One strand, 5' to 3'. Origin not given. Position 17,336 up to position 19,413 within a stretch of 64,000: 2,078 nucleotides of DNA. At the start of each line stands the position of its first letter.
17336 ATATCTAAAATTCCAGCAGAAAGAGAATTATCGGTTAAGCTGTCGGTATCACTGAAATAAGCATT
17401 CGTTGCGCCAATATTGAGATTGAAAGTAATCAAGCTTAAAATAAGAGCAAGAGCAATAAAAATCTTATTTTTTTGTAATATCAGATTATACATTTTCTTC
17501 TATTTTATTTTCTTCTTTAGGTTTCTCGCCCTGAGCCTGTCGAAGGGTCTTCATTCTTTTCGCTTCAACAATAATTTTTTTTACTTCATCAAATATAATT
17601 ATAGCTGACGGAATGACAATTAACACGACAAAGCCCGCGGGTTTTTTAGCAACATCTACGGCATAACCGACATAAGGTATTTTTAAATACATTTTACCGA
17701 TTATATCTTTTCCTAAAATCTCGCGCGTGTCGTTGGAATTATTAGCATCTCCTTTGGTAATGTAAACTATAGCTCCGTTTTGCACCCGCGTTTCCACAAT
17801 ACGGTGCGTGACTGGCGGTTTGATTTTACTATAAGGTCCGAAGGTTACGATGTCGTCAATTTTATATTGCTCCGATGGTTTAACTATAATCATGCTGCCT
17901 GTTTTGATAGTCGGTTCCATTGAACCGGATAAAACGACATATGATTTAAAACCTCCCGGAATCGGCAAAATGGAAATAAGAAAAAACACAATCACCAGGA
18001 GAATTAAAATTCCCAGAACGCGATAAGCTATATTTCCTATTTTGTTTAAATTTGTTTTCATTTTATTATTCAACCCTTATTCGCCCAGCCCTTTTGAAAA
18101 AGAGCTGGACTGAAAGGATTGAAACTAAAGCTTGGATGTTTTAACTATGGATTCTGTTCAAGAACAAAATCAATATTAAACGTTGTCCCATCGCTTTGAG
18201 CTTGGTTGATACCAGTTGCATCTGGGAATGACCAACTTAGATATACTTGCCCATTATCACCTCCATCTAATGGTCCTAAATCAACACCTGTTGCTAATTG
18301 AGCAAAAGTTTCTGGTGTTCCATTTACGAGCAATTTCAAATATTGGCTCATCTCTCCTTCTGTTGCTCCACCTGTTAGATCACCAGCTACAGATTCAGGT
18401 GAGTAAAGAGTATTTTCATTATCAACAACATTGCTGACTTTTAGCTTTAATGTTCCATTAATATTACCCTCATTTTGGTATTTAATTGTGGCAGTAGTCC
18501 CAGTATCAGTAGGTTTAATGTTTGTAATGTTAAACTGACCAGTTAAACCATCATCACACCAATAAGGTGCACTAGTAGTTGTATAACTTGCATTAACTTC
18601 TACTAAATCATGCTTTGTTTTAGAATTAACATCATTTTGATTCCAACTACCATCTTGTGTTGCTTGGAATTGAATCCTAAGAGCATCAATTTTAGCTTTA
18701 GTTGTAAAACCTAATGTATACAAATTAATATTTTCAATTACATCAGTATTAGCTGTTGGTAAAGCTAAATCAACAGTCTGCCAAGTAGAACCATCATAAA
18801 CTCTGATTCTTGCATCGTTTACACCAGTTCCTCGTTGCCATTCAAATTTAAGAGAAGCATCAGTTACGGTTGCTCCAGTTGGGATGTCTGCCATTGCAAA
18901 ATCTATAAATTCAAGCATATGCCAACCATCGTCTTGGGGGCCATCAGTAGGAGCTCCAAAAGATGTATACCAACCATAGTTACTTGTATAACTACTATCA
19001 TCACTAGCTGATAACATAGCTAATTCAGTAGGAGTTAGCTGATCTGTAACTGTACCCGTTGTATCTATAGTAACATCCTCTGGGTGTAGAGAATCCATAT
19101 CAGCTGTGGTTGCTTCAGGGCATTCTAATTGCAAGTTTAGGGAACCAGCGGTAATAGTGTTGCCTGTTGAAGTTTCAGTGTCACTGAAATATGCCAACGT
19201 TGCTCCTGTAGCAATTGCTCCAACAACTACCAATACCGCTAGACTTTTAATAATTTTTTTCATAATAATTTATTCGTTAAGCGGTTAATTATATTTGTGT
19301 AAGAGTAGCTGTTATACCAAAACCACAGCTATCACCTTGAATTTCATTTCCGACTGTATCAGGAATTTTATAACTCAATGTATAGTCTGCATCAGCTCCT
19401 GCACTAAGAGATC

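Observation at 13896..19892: SipW-type signal peptidase with three cognate TasA/camelysin-class substrates in a cell-surface operon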

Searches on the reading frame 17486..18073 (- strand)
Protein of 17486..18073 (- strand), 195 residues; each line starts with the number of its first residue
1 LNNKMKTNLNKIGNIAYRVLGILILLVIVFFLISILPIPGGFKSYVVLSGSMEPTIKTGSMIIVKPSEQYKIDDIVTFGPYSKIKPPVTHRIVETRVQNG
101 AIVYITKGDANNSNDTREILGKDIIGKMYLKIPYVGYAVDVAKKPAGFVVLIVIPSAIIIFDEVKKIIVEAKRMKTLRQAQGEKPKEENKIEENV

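Call 3: search_protein_families(library=ncbifam, proteins=[window:17486-18073:-], max_evalue=0.1)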
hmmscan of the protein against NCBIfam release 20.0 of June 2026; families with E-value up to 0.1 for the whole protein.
window:17486-18073:- (195 aa): 4 families
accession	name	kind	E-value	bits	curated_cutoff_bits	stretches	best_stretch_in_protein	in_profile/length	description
NF046067.1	SigPepSipWBacil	equivalog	1.7e-33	115.8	190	1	13-188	5-186/189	signal peptidase I SipW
TIGR02228.1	sigpep_I_arch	equivalog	1.8e-32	112.4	51.85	1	11-166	2-157/158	signal peptidase I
TIGR02227.1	sigpep_I_bact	equivalog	3.7e-06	26.9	47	1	25-93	3-75/162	signal peptidase I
TIGR02754.1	sod_Ni_protease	equivalog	0.073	13.5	63.25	0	50-71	6-27/90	nickel-type superoxide dismutase maturation protease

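Call 4: search_protein_families(library=pfam, proteins=[window:17486-18073:-], max_evalue=0.1)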
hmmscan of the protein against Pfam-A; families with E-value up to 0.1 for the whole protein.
window:17486-18073:- (195 aa): 2 families
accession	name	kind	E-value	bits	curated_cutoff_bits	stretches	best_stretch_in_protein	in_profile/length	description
PF10502.14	Peptidase_S26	-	5.3e-05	23.7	22.9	1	24-83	5-68/168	Signal peptidase, peptidase S26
PF00717.28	Peptidase_S24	-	0.00073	19.7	23.3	1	47-78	40-71/116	Peptidase S24-like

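Call 12: search_solved_structures(query=window:17486-18073:-, max_evalue=1, show_alignments=2)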
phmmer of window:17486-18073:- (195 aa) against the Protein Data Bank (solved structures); distinct sequences matched with E-value up to 1: 3.
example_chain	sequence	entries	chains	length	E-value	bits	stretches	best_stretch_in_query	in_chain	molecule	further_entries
7p2p_A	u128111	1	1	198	1.5e-09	40.9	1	15-141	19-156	Signal peptidase complex catalytic subunit SEC11A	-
9rjb_A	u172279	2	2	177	3e-09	39.9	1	15-141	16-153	Signal peptidase complex catalytic subunit SEC11A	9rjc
7p2q_A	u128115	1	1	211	3.1e-09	39.9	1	14-157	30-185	Signal peptidase complex catalytic subunit SEC11C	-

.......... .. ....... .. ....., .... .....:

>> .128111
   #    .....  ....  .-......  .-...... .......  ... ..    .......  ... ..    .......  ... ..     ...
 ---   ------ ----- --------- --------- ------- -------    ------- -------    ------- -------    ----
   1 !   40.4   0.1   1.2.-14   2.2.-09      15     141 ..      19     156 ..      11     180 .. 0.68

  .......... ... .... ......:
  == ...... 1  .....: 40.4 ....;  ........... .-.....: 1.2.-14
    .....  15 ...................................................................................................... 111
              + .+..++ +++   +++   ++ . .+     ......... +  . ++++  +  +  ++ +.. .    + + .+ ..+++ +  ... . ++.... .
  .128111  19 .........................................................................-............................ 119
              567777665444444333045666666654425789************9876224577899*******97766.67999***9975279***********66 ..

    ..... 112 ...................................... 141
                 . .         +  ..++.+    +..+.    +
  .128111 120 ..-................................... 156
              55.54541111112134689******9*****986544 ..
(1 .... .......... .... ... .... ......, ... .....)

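Call 19: find_related_loci(query=window:17486-18073:-, collection=genome_contigs, flank=8000)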
Query window:17486-18073:- (195 aa) in genome_contigs; peptide patterns used: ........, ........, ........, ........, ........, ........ (x = any residue, [..] = any of these).
265 stretches matched a pattern; 93 encode a relative of the query (tblastn E <= 1e-3); the best 80 are kept; 80 distinct loci.
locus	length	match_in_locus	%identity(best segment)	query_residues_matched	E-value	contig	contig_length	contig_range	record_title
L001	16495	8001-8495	54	9-173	4e-54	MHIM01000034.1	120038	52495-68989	MAG: Candidatus Buchananbacteria bacterium RIFCSPLOWO2_01_FULL_39_33 rifcsplowo2_01_scaffold_667, whole genome shotgun s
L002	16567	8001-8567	47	6-195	7e-54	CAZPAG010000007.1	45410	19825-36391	MAG TPA_asm: uncultured Candidatus Saccharibacteria bacterium isolate SRP178699_co1_201 genome assembly, contig: NODE_72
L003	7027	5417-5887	54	33-190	6e-54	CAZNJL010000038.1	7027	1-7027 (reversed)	MAG TPA_asm: uncultured Candidatus Saccharibacteria bacterium isolate SRP178699_co1_444 genome assembly, contig: NODE_15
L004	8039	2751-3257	51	14-183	8e-54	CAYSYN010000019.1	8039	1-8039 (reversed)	MAG TPA_asm: uncultured Candidatus Saccharibacteria bacterium isolate binchicken_co6_261 genome assembly, contig: NODE_1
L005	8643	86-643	48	7-195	1e-53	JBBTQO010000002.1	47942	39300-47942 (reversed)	MAG: Patescibacteria group bacterium isolate H43-bin019_1 H43_bin019_1_000000000002, whole genome shotgun sequence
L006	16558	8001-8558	48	5-195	4e-53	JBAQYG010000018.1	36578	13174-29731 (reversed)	MAG: Minisyncoccia bacterium isolate MFD12011_ilm_asm_bin4 k127_31361, whole genome shotgun sequence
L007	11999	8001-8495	53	11-175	4e-52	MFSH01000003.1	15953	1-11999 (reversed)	MAG: Candidatus Moranbacteria bacterium RIFOXYB1_FULL_43_19 rifoxyb1_full_scaffold_1275, whole genome shotgun sequence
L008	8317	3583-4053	48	19-175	4e-50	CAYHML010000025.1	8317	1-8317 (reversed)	MAG TPA_asm: uncultured Candidatus Saccharibacteria bacterium isolate ERP119705_co13_657 genome assembly, contig: NODE_1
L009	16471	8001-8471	48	19-175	8e-49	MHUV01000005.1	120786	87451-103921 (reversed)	MAG: Candidatus Yonathbacteria bacterium RIFCSPLOWO2_01_FULL_43_27 rifcsplowo2_01_scaffold_226, whole genome shotgun seq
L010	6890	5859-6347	50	5-175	4e-46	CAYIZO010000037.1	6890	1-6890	MAG TPA_asm: uncultured Candidatus Saccharibacteria bacterium isolate ERP119705_co9_298 genome assembly, contig: NODE_17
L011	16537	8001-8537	42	4-185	1e-45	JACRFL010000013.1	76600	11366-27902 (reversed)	MAG: Candidatus Kaiserbacteria bacterium isolate NC_groundwater_1724_Pr3_B-0.1um_57_17 SR-2_scaffold_141_3155596, whole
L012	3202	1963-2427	51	10-168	1e-45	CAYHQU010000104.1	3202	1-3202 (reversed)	MAG TPA_asm: uncultured Gammaproteobacteria bacterium isolate ERP119705_co14_218 genome assembly, contig: NODE_70450_len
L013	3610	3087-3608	47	2-175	3e-45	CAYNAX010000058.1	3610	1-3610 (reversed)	MAG TPA_asm: uncultured Candidatus Saccharibacteria bacterium isolate binchicken_co6_202 genome assembly, contig: NODE_3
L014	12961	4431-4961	43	2-182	1e-43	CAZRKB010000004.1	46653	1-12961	MAG TPA_asm: uncultured Candidatus Saccharibacteria bacterium isolate SRP342105_co1_235 genome assembly, contig: NODE_94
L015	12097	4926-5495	41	3-190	6e-43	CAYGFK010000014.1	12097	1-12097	MAG TPA_asm: uncultured Candidatus Saccharibacteria bacterium isolate ERP113451_co3_24 genome assembly, contig: NODE_425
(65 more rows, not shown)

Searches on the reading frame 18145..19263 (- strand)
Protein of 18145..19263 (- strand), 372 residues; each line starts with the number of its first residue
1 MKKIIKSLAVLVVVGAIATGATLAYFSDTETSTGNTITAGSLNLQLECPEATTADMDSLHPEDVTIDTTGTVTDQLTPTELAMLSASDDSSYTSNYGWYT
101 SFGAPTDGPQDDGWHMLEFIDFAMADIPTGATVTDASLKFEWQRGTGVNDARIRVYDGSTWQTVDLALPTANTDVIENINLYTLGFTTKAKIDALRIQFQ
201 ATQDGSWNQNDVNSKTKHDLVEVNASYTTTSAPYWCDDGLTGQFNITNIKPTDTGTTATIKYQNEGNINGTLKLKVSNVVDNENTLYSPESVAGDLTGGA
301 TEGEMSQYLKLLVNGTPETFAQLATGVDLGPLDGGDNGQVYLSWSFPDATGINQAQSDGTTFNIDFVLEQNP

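Call 3: search_protein_families(library=ncbifam, proteins=[window:18145-19263:-], max_evalue=0.1)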
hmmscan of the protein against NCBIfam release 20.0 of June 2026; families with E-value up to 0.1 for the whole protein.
window:18145-19263:- (372 aa): 3 families
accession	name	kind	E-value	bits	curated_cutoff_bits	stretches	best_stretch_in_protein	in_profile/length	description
TIGR04088.1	cognate_SipW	domain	1.3e-09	37.9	19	1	8-42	1-34/34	SipW-dependent-type signal peptide-containing protein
NF033679.1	DNRLRE_dom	domain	0.0091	16.1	34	1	91-214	9-119/164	DNRLRE domain-containing protein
TIGR04089.1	exp_by_SipW_III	subfamily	0.015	15.4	60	1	20-51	22-53/179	alternate-type signal peptide domain-containing protein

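Call 4: search_protein_families(library=pfam, proteins=[window:18145-19263:-], max_evalue=0.1)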
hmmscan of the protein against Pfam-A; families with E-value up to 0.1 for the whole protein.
window:18145-19263:- (372 aa): 1 family
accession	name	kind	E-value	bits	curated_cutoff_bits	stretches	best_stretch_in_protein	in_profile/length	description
PF12389.13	Peptidase_M73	-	8.1e-05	23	22.5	1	3-65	5-64/196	Camelysin metallo-endopeptidase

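Call 11: search_solved_structures(query=window:18145-19263:-, max_evalue=10)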
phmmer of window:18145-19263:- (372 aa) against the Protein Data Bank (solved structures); distinct sequences matched with E-value up to 10: 0.

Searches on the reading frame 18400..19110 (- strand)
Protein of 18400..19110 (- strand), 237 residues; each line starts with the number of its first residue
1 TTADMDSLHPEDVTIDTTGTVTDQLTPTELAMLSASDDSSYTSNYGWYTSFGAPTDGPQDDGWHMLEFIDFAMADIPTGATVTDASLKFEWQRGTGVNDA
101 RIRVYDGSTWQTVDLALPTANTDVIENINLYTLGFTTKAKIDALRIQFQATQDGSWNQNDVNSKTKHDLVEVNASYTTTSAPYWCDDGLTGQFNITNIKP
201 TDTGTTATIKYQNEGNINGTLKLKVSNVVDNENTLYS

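Call 57: search_protein_families(library=pfam, proteins=[window:18400-19110:-], max_evalue=0.01)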
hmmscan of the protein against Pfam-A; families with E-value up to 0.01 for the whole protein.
window:18400-19110:- (237 aa): 0 families
